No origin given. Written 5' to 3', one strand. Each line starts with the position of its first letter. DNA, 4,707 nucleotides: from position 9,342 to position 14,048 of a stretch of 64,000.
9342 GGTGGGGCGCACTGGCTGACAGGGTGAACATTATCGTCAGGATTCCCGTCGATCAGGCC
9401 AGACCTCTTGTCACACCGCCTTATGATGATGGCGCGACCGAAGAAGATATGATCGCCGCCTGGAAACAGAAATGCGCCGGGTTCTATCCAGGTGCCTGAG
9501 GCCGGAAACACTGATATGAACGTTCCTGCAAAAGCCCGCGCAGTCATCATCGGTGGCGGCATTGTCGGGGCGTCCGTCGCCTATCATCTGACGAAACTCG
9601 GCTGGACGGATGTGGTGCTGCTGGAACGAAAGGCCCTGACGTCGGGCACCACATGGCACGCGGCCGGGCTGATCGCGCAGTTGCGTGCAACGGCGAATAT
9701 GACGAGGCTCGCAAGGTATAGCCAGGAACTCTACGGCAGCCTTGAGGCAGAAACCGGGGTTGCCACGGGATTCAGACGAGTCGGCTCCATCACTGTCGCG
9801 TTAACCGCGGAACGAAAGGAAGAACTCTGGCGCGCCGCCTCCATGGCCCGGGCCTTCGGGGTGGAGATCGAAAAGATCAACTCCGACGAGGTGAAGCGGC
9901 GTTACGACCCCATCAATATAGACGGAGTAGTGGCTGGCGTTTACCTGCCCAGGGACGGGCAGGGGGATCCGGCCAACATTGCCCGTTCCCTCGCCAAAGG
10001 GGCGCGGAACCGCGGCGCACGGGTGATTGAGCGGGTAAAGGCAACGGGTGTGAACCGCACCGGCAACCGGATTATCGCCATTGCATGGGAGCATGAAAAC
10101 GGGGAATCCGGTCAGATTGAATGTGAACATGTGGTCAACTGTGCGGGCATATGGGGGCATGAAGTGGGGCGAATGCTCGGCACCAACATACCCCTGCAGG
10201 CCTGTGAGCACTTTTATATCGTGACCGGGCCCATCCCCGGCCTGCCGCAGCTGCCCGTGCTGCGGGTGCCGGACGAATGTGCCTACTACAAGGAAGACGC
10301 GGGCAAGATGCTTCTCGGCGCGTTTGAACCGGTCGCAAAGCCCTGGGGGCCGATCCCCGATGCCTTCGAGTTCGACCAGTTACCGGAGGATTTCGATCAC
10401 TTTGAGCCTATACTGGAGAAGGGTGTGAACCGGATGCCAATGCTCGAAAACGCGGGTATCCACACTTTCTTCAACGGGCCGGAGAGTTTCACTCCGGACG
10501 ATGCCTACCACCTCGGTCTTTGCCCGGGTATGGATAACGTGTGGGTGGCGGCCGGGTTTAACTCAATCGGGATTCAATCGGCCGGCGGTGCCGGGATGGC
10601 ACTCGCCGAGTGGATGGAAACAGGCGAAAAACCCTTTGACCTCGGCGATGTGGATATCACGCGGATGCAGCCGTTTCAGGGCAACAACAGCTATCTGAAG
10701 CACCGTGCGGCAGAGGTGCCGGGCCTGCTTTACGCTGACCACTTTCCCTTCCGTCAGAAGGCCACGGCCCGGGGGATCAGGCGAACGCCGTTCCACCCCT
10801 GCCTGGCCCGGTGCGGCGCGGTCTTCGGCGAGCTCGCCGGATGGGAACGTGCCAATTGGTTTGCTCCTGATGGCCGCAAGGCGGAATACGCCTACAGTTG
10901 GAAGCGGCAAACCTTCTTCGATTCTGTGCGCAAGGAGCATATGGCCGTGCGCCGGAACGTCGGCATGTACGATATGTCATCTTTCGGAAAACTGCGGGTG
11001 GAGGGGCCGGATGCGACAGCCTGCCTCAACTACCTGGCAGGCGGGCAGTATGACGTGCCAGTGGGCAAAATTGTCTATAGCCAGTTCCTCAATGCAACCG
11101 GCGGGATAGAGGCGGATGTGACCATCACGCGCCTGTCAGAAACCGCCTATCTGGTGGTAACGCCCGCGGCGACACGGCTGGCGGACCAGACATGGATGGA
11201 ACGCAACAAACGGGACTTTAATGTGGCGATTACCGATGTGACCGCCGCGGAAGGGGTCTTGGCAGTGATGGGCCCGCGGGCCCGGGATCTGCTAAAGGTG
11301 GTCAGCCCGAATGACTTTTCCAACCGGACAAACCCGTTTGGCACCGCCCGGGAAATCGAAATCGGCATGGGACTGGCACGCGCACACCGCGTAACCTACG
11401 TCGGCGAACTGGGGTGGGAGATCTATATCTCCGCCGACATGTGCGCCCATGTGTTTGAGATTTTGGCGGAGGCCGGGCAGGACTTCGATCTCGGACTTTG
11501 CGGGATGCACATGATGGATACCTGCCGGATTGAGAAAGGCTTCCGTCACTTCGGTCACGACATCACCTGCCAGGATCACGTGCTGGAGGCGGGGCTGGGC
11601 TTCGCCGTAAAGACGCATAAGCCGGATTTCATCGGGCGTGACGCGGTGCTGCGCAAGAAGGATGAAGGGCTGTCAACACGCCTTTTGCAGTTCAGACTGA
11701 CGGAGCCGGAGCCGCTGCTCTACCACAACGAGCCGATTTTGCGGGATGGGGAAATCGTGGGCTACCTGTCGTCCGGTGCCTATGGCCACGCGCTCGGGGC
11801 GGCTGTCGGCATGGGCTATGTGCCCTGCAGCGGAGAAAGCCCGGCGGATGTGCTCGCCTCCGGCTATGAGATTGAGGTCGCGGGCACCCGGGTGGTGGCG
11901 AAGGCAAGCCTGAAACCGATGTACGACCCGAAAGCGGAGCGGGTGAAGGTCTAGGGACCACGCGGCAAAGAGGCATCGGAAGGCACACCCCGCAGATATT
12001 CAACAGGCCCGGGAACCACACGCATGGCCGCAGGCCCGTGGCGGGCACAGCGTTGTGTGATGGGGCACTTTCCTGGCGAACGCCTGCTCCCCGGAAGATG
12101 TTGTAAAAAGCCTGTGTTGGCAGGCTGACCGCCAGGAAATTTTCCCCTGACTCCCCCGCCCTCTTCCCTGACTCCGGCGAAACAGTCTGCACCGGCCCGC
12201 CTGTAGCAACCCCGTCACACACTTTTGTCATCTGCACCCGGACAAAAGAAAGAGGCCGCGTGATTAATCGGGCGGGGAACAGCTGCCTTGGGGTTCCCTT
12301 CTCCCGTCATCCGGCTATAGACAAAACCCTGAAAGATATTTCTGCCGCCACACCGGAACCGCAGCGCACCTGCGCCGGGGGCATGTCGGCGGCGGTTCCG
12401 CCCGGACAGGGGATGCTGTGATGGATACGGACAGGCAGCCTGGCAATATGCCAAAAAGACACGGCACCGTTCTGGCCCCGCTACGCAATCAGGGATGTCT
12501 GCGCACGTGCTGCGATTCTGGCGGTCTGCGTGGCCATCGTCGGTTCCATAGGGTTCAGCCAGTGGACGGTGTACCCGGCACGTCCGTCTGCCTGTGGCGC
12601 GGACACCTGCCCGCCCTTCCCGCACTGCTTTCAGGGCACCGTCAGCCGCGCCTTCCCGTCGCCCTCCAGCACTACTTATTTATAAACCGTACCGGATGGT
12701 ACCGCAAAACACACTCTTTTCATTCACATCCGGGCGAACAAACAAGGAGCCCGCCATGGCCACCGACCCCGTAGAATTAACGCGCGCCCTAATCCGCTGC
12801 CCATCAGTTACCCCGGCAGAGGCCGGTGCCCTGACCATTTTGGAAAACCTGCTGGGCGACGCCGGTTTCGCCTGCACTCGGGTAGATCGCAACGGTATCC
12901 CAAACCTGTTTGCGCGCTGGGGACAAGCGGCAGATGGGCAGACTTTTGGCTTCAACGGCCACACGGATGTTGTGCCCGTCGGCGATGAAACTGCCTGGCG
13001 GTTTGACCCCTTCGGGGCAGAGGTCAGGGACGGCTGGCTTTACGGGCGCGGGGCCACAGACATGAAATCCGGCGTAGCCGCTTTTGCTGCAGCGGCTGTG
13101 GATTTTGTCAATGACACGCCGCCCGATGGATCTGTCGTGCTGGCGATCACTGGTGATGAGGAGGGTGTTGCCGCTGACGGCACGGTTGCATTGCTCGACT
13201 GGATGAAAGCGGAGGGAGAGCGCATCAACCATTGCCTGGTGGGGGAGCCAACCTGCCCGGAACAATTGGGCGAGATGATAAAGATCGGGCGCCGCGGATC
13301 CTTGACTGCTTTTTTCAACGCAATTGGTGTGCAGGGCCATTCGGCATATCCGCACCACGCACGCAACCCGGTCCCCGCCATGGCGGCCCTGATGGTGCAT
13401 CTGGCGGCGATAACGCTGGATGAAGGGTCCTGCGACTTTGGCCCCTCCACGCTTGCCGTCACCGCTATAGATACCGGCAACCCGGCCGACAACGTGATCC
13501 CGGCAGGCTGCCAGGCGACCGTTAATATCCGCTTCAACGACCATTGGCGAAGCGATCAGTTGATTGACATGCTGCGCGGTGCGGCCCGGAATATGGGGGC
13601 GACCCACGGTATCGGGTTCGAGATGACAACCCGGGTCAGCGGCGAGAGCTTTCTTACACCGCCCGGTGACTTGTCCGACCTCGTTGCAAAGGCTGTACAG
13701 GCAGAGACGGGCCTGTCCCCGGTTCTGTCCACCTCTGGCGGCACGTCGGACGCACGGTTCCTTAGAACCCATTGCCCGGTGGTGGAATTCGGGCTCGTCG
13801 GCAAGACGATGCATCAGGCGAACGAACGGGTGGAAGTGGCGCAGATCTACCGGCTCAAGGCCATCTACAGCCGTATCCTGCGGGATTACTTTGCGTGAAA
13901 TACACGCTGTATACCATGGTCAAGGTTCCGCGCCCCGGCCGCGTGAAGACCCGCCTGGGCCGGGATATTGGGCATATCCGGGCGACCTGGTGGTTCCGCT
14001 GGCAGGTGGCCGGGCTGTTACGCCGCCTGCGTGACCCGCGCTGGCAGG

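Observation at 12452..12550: Degenerate echo of cytochrome b (petB) in the intergenic region before dapE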

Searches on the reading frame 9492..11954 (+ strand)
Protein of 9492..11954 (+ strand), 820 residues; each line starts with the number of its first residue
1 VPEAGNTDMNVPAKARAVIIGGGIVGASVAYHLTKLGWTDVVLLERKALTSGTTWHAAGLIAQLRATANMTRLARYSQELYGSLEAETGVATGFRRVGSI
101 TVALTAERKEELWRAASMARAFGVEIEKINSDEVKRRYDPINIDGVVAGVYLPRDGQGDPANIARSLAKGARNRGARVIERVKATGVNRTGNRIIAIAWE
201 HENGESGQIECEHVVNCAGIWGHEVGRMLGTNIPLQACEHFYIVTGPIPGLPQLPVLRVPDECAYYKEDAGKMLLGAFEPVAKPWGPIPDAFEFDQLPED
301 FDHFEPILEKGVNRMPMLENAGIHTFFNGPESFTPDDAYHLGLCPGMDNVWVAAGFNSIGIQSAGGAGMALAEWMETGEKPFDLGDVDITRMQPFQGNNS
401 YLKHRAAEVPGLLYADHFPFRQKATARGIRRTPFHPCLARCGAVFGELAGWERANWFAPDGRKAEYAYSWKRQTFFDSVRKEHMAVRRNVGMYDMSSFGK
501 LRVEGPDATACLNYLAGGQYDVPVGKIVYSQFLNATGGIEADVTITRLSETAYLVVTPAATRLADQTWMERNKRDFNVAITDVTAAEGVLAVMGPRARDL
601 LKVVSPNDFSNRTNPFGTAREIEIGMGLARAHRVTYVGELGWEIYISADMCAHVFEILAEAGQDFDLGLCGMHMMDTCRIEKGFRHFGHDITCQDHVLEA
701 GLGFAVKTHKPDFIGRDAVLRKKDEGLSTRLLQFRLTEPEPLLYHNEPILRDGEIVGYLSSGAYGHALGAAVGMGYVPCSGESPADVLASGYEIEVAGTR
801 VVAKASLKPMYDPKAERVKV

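Call 6: search_protein_families(library=pfam, proteins=[window:9492-11954:+])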
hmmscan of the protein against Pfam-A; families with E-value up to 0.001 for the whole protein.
window:9492-11954:+ (820 aa): 6 families
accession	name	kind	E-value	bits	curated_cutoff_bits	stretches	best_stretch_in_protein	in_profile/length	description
PF01571.26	GCV_T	-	6.9e-70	235.6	25.6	1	439-705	6-255/255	Aminomethyltransferase folate-binding domain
PF01266.30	DAO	-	1.6e-68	232.2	27.9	1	17-374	2-353/353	FAD dependent oxidoreductase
PF08669.17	GCV_T_C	-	1.2e-18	67.2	25.9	1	730-812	2-80/80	Glycine cleavage T-protein C-terminal barrel domain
PF16350.10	FAO_M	-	1.8e-13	50.9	27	1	377-431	1-55/56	FAD dependent oxidoreductase central domain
PF01494.25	FAD_binding_3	-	1.9e-07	31.1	22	0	163-223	102-162/349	FAD binding domain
PF13450.12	NAD_binding_8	-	0.00014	22.5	21.9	1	19-61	1-44/68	NAD(P)-binding Rossmann-like domain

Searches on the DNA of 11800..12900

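Call 9: search_rna_families(source=window, start=11800, end=12900, threshold=evalue, max_evalue=1)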
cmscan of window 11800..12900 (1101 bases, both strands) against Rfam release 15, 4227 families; matches with E-value up to 1: 2.
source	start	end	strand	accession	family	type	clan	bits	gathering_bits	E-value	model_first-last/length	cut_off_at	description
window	12791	12873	-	RF02276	Hammerhead_II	Gene; ribozyme;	CL00010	19.4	37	0.48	1-66/66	no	Hammerhead ribozyme (type II)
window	12096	12174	+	RF02480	GlsR14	Gene; snRNA; snoRNA; CD-box;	-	16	90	0.6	1-68/68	no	Small nucleolar RNA GlsR14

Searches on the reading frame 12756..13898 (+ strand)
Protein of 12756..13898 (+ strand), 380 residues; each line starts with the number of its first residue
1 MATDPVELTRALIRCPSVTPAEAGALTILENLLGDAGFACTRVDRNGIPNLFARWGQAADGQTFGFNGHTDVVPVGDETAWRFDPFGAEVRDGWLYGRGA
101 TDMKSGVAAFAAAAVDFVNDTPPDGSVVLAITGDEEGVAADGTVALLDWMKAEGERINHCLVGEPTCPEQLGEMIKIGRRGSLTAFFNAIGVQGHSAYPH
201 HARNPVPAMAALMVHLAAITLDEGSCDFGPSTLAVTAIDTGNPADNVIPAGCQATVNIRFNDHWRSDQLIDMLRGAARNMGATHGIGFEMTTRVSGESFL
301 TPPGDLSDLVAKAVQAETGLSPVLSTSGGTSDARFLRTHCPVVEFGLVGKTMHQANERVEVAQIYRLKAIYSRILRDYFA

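Call 6: search_protein_families(library=pfam, proteins=[window:12756-13898:+])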
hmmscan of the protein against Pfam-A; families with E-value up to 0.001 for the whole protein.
window:12756-13898:+ (380 aa): 3 families
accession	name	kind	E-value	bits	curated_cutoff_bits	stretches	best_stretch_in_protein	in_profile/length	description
PF01546.33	Peptidase_M20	-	8.7e-40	137.3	24.6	1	66-376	2-205/206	Peptidase family M20/M25/M40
PF07687.19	M20_dimer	-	4.6e-21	75.2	21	1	177-279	1-101/107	Peptidase dimerisation domain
PF04389.22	Peptidase_M28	-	0.00036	20.7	21.3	1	50-137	1-68/193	Peptidase family M28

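Call 14: find_encoding_contigs(protein=window:12756-13898:+, flank=3000, max_places=10)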
Protein window:12756-13898:+ (380 aa): 7 contigs read that carry it; 4 places shown.
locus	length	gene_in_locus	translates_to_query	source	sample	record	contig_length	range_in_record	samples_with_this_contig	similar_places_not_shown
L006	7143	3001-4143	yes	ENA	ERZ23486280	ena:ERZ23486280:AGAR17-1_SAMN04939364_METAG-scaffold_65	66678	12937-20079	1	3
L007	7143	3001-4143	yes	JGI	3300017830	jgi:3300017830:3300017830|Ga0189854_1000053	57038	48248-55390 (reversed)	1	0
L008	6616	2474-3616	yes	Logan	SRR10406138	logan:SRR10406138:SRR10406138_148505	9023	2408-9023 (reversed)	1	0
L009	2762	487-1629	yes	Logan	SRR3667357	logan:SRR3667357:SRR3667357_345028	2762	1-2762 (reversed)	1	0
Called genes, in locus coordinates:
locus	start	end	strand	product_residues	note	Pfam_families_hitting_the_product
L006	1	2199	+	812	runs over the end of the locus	PF01266:DAO, PF01494:FAD_binding_3 (faint), PF16350:FAO_M, PF01571:GCV_T, PF08669:GCV_T_C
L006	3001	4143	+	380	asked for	PF01546:Peptidase_M20, PF07687:M20_dimer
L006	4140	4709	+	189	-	PF09837:DUF2064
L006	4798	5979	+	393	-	PF06965:Na_H_antiport_1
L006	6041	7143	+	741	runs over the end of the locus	PF17876:CSD2, PF00773:RNB, PF00575:S1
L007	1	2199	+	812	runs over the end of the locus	PF01266:DAO, PF01494:FAD_binding_3 (faint), PF16350:FAO_M, PF01571:GCV_T, PF08669:GCV_T_C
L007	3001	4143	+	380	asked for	PF01546:Peptidase_M20, PF07687:M20_dimer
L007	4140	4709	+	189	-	PF09837:DUF2064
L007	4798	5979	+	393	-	PF06965:Na_H_antiport_1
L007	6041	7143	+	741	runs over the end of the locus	PF17876:CSD2, PF00773:RNB, PF00575:S1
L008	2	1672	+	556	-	?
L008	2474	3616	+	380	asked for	PF01546:Peptidase_M20, PF07687:M20_dimer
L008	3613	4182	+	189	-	PF09837:DUF2064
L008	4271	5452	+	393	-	PF06965:Na_H_antiport_1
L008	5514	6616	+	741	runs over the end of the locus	PF17876:CSD2, PF00773:RNB, PF00575:S1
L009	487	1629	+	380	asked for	PF01546:Peptidase_M20, PF07687:M20_dimer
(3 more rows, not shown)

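Call 39: find_related_loci(query=window:12756-13898:+, collection=genome_contigs, flank=4000)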
Query window:12756-13898:+ (380 aa) in genome_contigs; peptide patterns used: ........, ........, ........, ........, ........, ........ (x = any residue, [..] = any of these).
149 stretches matched a pattern; 91 encode a relative of the query (tblastn E <= 1e-3); the best 80 are kept; 80 distinct loci.
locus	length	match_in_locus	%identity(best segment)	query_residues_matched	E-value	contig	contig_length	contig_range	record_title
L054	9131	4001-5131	79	1-380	0e+0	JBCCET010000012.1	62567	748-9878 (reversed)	MAG: Pseudomonadota bacterium isolate P01_B01_bin.113 k141_1047616_length_62567_cov_20.7675, whole genome shotgun sequen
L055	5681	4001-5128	75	4-380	2e-179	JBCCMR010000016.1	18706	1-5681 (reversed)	MAG: Pseudomonadota bacterium isolate P01_C01_bin.59 k141_915548_length_18706_cov_16.1493, whole genome shotgun sequence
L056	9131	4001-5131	69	4-380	6e-170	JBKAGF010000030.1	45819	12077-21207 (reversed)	MAG: Roseovarius sp. isolate Ske_MAG23 Ske_MAG23_0030, whole genome shotgun sequence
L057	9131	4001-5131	71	4-380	8e-168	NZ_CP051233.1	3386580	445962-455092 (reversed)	MAG: Thalassovita sp. isolate m4 chromosome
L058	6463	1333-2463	70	4-380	2e-166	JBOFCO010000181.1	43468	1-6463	MAG: Paracoccaceae bacterium isolate WFFMC_MAG_174 k139_10355332_flag=0_multi=6.2122_len=43468, whole genome shotgun seq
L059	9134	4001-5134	69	3-380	4e-166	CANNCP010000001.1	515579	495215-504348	uncultured Roseovarius sp. isolate 3-118-3Z.fasta genome assembly, contig: NODE_1, whole genome shotgun sequence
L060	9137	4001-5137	70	2-380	1e-172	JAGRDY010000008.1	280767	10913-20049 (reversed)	MAG: Rhodobacteraceae bacterium isolate HKST-UBA115 k127_357725, whole genome shotgun sequence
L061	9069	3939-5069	66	4-380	2e-164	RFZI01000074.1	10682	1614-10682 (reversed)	MAG: Rhodobacteraceae bacterium isolate WB5_5_100 contig_100_73, whole genome shotgun sequence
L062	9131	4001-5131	66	4-380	9e-164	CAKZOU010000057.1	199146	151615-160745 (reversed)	MAG TPA_asm: uncultured Rhodobacteraceae bacterium isolate SRR5468194_bin.239_CONCOCT_v1.1_MAG genome assembly, contig: 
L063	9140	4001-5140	69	1-380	1e-171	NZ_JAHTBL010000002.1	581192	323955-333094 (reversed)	Cognatishimia sp. MH4019 contig2, whole genome shotgun sequence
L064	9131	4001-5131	68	4-380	1e-161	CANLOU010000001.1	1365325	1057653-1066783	uncultured Litoreibacter sp. isolate 909-j2.fasta genome assembly, contig: NODE_1, whole genome shotgun sequence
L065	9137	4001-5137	67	1-380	4e-159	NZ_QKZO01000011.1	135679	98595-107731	Rhodobacter capsulatus strain DSM 1710 LY44DRAFT_scaffold00011.11, whole genome shotgun sequence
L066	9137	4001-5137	67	1-380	8e-158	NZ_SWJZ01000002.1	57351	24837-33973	Rhodobacter capsulatus strain SP108 NODE_2_length_57265_cov_39.806408, whole genome shotgun sequence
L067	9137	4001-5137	66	1-380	2e-156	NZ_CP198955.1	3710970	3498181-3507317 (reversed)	Rhodobacter capsulatus strain SP36 chromosome, complete genome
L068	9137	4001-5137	66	1-380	1e-155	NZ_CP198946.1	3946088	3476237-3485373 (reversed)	Rhodobacter capsulatus strain SP18 chromosome, complete genome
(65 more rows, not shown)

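Call 56: find_related_loci(query=window:12756-13898:+, collection=metagenome_contigs, flank=3500)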
Query window:12756-13898:+ (380 aa) in metagenome_contigs; peptide patterns used: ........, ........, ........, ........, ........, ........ (x = any residue, [..] = any of these).
132 stretches matched a pattern; 61 encode a relative of the query (tblastn E <= 1e-3); 61 distinct loci.
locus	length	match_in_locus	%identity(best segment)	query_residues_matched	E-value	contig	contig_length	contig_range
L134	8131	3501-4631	66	4-380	4e-164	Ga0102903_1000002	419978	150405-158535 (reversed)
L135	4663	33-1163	66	4-380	2e-165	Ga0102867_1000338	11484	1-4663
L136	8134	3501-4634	70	3-380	6e-167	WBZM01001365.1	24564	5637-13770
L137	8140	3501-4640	65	1-380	1e-155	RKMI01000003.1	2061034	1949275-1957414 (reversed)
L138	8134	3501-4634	53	1-379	3e-129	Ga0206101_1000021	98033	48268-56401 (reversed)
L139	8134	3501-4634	52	1-379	1e-124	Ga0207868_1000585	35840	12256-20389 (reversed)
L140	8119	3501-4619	51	6-379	7e-118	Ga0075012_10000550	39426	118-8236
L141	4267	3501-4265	71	1-255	8e-117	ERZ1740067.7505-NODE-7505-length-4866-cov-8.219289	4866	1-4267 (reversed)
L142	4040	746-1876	51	4-379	4e-115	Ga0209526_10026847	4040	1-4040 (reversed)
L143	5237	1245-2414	52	3-379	2e-113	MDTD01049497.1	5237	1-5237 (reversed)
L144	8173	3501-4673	51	2-380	4e-112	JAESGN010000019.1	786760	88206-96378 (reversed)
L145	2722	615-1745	53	1-379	2e-116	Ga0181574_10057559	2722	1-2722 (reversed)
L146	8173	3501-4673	50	2-380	9e-112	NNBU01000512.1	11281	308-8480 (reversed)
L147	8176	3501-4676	49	1-380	2e-110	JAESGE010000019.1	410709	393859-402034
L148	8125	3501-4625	49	4-380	6e-110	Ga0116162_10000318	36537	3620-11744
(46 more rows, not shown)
